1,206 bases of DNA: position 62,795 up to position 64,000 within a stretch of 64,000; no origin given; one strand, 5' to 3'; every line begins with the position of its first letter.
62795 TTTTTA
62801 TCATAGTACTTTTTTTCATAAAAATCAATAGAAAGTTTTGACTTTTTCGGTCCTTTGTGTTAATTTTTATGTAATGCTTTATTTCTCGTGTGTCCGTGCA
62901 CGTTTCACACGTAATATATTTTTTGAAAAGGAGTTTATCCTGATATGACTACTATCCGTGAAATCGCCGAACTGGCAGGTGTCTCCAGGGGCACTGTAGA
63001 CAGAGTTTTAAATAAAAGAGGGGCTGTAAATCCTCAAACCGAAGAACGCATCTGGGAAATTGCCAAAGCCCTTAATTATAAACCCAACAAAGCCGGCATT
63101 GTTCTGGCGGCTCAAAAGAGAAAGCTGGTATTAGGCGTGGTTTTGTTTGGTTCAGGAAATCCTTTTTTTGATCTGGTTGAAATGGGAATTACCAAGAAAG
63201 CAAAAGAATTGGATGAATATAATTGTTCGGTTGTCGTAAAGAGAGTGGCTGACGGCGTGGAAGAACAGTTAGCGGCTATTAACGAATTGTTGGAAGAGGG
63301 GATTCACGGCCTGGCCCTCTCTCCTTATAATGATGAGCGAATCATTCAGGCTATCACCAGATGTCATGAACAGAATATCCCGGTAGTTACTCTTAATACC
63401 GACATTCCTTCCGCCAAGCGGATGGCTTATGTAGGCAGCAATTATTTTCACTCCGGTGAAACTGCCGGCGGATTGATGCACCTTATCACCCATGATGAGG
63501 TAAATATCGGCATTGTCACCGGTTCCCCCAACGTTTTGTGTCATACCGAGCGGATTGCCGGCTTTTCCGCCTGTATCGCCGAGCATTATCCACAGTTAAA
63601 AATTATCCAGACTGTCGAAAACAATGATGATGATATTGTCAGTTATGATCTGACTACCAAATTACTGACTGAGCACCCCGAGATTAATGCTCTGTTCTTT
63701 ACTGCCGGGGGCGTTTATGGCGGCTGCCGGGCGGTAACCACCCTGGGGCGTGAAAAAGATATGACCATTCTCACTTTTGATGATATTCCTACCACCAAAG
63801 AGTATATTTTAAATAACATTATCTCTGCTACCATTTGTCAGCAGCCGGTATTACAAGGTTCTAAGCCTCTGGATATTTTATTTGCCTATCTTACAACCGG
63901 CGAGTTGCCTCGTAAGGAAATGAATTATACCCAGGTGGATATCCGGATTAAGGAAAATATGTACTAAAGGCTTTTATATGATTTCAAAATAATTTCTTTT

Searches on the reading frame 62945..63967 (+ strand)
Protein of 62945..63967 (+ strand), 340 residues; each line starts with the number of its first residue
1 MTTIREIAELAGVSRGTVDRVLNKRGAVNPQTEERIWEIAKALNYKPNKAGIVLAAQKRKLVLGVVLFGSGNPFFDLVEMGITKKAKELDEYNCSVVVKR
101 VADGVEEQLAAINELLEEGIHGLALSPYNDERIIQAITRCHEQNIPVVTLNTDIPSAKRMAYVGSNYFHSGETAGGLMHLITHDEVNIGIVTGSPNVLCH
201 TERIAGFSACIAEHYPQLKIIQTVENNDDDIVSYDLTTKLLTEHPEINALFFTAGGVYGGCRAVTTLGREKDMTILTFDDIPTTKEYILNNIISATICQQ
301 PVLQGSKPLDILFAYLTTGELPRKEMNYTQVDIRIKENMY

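Call 72: find_encoding_contigs(protein=window:62945-63967:+, flank=10000, max_places=4)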
Protein window:62945-63967:+ (340 aa): 1 contig read that carries it; 1 place shown.
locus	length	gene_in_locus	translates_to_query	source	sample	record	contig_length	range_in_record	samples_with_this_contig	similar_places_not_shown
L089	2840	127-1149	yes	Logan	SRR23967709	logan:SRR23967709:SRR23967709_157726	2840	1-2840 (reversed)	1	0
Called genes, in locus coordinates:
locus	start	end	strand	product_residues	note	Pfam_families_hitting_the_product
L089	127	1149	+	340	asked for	PF00356:LacI, PF00532:Peripla_BP_1, PF13407:Peripla_BP_4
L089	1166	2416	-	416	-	PF00563:EAL, PF00571:CBS (weak)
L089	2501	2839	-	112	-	?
